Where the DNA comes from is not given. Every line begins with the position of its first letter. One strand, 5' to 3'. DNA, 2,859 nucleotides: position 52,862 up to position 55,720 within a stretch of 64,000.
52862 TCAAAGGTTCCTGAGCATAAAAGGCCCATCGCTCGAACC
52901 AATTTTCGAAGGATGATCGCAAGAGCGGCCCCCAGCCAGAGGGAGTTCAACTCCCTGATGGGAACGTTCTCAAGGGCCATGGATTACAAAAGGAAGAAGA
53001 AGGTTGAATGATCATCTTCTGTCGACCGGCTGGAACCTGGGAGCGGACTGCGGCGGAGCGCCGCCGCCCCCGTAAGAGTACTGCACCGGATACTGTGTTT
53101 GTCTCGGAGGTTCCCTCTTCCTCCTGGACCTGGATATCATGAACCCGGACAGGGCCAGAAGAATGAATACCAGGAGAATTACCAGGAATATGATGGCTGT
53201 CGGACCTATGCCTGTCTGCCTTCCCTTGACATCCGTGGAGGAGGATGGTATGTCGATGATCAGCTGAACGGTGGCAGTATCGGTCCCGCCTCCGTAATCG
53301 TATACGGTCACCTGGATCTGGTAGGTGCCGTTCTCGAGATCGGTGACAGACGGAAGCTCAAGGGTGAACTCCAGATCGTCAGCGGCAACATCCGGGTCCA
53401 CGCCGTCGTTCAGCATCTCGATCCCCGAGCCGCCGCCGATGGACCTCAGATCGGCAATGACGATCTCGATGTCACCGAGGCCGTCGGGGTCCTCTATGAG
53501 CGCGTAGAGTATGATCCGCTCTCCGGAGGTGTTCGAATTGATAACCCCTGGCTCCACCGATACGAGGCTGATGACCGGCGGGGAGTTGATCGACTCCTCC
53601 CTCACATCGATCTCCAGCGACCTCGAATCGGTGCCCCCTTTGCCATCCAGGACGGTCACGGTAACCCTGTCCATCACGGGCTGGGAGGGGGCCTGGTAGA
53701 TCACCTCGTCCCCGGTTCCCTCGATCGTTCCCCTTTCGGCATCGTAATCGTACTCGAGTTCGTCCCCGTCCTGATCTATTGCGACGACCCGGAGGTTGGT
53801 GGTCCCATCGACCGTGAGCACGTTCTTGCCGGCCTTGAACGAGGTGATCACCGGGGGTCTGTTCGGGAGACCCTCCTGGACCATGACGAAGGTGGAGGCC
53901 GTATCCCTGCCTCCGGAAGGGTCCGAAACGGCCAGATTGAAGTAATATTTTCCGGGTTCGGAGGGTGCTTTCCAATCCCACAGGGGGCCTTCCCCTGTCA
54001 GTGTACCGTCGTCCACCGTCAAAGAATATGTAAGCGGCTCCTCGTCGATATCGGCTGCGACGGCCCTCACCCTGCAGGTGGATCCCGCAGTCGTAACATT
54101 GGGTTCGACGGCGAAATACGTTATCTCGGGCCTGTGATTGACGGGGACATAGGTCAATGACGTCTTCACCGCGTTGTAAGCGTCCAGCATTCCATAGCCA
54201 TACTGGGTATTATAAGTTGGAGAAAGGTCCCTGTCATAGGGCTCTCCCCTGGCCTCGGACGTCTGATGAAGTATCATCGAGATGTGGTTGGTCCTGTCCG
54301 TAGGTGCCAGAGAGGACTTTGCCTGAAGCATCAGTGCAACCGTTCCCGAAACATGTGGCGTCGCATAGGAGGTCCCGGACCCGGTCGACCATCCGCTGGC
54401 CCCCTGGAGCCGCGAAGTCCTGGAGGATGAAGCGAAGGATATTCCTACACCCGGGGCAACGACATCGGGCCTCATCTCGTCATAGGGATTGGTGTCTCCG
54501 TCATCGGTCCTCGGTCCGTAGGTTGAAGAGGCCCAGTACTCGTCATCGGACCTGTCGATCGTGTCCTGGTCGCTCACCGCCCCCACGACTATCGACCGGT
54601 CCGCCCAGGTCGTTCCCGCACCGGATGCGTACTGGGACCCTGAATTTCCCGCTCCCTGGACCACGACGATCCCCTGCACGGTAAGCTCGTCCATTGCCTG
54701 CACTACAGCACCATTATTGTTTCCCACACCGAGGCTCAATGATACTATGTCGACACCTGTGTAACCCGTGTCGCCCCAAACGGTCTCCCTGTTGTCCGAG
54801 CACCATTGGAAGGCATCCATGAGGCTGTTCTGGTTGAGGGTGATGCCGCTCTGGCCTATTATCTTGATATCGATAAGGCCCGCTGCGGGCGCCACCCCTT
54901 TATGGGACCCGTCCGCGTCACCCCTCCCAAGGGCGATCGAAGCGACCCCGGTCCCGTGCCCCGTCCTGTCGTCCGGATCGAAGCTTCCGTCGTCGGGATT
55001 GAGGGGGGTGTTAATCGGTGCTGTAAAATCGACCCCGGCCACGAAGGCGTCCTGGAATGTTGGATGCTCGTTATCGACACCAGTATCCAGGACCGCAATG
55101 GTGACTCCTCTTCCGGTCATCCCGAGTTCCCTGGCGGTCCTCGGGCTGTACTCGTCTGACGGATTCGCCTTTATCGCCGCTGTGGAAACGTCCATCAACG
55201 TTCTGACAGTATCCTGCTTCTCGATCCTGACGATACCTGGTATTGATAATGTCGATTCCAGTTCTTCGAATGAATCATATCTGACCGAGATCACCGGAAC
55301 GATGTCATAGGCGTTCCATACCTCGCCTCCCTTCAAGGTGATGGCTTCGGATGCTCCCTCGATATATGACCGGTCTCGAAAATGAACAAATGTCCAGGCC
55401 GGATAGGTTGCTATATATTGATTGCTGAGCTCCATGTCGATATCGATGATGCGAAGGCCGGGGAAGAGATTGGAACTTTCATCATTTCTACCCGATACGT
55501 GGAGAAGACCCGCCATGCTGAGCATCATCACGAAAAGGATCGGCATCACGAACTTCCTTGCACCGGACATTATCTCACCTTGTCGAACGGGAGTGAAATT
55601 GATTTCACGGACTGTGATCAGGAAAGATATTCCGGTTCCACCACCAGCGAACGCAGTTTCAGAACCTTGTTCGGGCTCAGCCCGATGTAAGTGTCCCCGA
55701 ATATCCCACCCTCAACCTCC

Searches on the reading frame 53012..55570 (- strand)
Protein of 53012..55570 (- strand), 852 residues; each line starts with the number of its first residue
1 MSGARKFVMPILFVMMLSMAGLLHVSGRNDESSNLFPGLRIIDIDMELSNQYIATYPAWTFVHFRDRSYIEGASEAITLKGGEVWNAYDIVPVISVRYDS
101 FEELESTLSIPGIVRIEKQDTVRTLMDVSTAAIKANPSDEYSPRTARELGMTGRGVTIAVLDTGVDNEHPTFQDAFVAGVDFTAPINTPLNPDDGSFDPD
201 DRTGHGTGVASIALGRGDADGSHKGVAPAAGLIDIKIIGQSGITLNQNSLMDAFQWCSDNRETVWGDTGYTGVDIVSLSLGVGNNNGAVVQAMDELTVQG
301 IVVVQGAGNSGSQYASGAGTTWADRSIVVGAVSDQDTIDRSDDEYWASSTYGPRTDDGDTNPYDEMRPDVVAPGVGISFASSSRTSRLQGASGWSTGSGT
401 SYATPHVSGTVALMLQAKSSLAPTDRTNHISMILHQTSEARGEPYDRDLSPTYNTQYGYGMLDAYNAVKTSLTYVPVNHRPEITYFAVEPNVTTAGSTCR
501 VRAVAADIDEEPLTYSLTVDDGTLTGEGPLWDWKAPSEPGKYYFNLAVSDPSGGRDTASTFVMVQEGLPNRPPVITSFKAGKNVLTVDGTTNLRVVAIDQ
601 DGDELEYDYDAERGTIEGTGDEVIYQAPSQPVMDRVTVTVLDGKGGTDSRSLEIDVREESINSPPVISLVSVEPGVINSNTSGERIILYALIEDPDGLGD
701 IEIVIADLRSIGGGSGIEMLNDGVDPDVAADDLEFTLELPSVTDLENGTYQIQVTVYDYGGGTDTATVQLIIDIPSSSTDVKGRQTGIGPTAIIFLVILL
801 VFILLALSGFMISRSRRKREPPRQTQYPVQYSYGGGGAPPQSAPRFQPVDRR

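Call 61: search_protein_families(library=pfam, proteins=[window:53012-55570:-], max_evalue=0.001)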
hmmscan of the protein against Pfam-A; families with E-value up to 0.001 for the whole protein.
window:53012-55570:- (852 aa): 5 families
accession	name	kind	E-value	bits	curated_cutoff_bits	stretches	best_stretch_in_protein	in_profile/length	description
PF00082.27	Peptidase_S8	-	4.1e-37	128.5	21.8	1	153-460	1-288/288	Subtilase family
PF17963.7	Big_9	-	2.2e-12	48.1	23.6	2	570-654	1-88/89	Bacterial Ig domain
PF18911.6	PKD_4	-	6.2e-08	33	27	0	478-562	1-82/85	PKD domain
PF22352.2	K319L-like_PKD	-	6e-07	29.8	27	0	741-771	53-83/84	K319L-like, PKD domain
PF00801.26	PKD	-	1.3e-05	25.6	23.5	0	487-561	5-77/80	PKD domain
